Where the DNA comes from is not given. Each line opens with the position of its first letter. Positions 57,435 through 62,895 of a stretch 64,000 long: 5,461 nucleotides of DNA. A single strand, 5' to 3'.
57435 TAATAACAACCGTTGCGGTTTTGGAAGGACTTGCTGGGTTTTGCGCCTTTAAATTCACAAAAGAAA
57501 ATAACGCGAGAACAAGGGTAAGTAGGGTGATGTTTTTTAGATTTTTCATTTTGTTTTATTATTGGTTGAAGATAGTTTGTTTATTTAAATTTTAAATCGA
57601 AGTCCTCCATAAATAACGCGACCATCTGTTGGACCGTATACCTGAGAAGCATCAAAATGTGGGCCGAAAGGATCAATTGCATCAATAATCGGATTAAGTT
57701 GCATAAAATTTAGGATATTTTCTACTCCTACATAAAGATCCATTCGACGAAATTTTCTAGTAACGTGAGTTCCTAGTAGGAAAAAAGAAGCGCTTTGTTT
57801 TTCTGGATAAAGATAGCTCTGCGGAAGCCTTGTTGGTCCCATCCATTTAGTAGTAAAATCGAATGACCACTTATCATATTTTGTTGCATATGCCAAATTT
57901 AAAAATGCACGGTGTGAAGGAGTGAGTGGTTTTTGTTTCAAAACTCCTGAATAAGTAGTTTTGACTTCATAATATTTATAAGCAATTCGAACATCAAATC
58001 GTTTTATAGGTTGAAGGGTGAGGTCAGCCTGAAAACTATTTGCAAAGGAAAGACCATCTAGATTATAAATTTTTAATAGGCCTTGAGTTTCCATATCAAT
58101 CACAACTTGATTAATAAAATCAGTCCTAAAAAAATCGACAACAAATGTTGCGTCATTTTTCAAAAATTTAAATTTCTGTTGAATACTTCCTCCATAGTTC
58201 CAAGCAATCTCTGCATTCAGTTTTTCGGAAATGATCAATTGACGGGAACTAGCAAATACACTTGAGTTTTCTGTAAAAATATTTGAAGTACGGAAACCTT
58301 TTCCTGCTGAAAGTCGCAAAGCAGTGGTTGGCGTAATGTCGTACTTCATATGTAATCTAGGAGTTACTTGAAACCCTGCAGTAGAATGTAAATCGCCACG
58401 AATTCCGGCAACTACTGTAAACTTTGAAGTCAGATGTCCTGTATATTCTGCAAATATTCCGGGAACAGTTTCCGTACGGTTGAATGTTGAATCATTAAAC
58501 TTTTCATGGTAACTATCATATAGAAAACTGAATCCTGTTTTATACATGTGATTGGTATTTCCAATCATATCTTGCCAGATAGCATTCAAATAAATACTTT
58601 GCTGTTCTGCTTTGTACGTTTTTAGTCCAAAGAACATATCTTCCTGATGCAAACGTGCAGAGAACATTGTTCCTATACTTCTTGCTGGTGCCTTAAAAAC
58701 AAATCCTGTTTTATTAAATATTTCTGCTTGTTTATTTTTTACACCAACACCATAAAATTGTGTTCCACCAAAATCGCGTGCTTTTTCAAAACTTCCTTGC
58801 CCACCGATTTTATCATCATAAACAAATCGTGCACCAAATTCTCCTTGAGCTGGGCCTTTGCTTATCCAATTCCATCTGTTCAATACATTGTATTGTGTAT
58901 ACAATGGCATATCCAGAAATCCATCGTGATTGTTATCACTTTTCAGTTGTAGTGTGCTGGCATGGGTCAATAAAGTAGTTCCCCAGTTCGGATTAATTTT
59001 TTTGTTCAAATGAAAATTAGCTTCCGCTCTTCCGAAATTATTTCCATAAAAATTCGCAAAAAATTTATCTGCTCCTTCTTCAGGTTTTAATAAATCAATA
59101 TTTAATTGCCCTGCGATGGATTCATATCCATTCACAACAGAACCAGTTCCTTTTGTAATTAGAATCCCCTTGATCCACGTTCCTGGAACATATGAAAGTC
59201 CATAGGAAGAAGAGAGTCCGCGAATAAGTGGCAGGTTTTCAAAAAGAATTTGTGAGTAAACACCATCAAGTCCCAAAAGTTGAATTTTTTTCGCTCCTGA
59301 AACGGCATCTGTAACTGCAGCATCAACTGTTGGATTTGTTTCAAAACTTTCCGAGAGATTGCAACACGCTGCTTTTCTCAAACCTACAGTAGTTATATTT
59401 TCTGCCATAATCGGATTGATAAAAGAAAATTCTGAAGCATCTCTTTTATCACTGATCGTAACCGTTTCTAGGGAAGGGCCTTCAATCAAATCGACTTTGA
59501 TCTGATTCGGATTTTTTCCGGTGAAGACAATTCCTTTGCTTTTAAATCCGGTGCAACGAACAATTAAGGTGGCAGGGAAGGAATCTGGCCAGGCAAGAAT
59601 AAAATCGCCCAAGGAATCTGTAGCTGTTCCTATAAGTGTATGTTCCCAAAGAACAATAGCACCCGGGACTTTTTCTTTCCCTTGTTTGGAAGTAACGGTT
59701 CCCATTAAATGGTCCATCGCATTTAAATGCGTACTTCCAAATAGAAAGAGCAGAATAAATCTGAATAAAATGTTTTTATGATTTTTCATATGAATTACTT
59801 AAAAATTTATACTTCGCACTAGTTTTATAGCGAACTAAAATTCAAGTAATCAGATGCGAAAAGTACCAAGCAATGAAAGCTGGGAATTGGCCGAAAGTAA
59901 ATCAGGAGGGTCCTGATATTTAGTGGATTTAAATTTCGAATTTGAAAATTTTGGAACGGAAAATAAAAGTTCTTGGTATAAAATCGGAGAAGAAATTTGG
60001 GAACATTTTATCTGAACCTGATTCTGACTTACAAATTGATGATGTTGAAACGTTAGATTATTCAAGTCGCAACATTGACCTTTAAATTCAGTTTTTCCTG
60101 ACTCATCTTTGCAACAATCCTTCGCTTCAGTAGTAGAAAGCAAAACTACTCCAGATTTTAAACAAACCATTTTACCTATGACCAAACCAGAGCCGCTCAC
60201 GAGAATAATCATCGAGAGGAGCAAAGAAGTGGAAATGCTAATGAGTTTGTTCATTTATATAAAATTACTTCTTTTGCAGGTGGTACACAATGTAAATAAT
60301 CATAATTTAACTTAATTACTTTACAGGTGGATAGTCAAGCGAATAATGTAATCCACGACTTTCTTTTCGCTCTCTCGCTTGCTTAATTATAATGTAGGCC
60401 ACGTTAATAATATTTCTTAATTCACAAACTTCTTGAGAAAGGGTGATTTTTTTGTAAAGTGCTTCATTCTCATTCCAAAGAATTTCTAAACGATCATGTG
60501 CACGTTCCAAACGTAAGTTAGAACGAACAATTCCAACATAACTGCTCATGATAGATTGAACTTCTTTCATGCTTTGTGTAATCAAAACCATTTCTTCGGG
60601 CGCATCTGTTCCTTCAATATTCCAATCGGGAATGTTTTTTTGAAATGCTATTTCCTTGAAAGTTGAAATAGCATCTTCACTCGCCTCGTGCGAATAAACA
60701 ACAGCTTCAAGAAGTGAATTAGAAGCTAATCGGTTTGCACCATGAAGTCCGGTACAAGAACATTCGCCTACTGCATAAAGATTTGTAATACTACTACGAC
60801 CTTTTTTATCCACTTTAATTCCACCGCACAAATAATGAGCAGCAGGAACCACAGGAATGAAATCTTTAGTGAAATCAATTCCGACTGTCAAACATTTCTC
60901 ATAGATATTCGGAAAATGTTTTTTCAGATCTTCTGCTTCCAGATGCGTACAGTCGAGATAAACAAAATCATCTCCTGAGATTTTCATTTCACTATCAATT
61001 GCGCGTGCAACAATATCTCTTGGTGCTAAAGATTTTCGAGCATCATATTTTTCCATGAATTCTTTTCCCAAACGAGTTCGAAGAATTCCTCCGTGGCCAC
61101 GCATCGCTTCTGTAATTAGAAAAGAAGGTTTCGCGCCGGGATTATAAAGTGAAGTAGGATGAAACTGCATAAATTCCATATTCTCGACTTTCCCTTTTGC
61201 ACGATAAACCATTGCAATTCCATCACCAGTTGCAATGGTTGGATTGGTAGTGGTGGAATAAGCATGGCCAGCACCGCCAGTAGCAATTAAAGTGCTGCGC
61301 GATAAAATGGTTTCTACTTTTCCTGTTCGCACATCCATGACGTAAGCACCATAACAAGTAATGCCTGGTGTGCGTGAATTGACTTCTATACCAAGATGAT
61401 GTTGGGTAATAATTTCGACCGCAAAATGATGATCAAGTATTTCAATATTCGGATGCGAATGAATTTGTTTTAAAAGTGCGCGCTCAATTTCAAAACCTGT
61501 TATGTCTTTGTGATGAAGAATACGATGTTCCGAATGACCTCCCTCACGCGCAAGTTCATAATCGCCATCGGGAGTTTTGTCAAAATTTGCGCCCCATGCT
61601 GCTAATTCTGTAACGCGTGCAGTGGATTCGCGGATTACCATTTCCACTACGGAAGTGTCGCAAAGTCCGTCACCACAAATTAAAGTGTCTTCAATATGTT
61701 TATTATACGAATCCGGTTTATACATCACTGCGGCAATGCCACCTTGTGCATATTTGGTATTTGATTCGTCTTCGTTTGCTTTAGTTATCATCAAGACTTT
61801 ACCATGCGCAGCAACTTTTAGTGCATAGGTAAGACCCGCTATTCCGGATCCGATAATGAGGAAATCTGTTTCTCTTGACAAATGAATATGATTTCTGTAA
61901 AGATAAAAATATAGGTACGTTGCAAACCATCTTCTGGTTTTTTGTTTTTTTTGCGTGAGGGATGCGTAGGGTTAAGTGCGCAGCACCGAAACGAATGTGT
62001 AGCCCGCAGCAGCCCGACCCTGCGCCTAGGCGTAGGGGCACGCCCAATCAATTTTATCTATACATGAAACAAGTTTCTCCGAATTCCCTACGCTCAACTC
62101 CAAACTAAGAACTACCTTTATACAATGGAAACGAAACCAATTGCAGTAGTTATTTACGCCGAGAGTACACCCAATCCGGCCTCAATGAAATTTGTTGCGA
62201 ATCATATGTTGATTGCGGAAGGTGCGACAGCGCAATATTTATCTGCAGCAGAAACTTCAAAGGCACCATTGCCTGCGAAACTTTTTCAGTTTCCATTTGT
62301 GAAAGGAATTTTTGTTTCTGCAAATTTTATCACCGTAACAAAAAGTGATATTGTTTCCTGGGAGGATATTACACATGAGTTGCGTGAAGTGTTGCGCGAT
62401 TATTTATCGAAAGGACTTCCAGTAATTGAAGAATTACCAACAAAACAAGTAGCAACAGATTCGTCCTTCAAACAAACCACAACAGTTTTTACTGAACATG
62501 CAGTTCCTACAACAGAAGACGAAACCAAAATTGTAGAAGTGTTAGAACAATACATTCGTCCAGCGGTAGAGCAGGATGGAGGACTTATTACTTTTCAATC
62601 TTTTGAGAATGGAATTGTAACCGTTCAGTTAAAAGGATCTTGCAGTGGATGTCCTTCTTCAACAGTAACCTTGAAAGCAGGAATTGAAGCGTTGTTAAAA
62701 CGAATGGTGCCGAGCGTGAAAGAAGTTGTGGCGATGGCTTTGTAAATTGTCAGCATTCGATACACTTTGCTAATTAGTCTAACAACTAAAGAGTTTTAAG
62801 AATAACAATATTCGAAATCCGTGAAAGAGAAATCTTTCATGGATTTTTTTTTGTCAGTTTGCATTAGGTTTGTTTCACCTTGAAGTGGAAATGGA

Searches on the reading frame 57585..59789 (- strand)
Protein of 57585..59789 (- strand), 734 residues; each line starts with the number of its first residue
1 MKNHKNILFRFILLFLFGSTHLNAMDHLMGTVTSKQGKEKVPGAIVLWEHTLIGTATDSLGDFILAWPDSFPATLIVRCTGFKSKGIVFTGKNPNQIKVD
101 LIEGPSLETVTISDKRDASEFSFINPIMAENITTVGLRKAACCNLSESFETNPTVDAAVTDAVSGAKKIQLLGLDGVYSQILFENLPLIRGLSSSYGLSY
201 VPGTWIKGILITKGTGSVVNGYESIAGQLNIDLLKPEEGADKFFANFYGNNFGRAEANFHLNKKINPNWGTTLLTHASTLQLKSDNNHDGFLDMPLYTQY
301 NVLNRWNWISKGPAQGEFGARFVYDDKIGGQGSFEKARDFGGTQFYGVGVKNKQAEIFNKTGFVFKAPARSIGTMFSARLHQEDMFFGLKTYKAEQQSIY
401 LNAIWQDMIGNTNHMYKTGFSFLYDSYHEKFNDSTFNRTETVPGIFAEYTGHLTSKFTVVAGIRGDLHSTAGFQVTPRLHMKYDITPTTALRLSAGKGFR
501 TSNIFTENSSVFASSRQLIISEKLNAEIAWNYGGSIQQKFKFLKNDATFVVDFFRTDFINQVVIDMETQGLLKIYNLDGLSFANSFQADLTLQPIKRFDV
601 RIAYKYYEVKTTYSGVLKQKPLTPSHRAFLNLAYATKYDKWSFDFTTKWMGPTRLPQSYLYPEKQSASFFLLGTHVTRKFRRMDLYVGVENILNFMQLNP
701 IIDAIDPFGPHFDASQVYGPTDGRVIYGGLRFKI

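Call 46: search_protein_families(library=pfam, proteins=[window:57585-59789:-], max_evalue=0.001)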
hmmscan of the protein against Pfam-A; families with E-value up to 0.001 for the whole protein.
window:57585-59789:- (734 aa): 4 families
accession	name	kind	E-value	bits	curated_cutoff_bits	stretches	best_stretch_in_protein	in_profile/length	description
PF00593.30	TonB_dep_Rec_b-barrel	-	7.7e-18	66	27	1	298-692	51-436/436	TonB dependent receptor-like, beta-barrel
PF13715.12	CarbopepD_reg_2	-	5.3e-12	46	32.2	1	29-101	2-74/88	CarboxypepD_reg-like domain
PF07715.20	Plug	-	0.00012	23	23.9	1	137-227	17-106/107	TonB-dependent Receptor Plug Domain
PF13620.12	CarboxypepD_reg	-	0.00061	20.5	32.3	0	29-87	3-64/82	Carboxypeptidase regulatory-like domain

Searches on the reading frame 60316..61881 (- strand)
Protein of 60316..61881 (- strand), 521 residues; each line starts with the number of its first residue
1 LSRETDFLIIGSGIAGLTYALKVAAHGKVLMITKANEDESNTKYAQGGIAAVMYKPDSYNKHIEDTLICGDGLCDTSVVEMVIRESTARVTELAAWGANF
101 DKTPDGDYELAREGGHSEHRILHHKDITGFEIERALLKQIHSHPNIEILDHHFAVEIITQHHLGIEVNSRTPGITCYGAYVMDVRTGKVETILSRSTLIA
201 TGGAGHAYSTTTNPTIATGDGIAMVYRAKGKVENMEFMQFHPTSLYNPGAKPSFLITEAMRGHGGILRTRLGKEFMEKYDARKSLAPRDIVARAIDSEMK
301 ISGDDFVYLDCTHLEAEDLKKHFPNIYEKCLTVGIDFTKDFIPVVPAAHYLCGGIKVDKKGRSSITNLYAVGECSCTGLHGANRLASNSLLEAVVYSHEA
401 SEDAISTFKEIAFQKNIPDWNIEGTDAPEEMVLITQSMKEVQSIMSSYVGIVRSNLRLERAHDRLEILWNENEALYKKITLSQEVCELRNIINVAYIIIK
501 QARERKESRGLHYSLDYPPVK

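Call 46: search_protein_families(library=pfam, proteins=[window:60316-61881:-], max_evalue=0.001)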
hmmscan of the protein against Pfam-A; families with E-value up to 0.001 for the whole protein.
window:60316-61881:- (521 aa): 4 families
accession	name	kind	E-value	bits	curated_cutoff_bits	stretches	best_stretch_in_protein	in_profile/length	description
PF00890.30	FAD_binding_2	-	7.7e-96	322.2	20.4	1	6-390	1-414/414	FAD binding domain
PF02910.25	Succ_DH_flav_C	-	1e-11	45.4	20.8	1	439-518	2-87/130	Fumarate reductase flavoprotein C-term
PF07992.20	Pyr_redox_2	-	1.2e-09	38.5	26.1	1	6-204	2-110/291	Pyridine nucleotide-disulphide oxidoreductase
PF01266.30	DAO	-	1.1e-05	25.6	27.9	1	6-114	1-96/353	FAD dependent oxidoreductase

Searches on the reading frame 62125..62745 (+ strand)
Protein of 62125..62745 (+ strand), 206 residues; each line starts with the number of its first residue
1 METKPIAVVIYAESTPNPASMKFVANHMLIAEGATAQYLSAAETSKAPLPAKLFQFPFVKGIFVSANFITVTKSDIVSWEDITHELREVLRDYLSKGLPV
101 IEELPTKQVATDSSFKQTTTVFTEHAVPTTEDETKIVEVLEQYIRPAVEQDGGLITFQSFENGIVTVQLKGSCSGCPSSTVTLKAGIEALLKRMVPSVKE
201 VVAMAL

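Call 46: search_protein_families(library=pfam, proteins=[window:62125-62745:+], max_evalue=0.001)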
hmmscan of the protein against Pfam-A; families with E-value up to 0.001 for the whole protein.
window:62125-62745:+ (206 aa): 2 families
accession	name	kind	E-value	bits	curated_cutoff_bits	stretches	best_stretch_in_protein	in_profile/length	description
PF08712.16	Nfu_N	-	1.6e-27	95.8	27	1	10-97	1-88/88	Scaffold protein Nfu/NifU N terminal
PF01106.22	NifU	-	3.1e-26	91.7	27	1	136-202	1-67/67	NifU-like domain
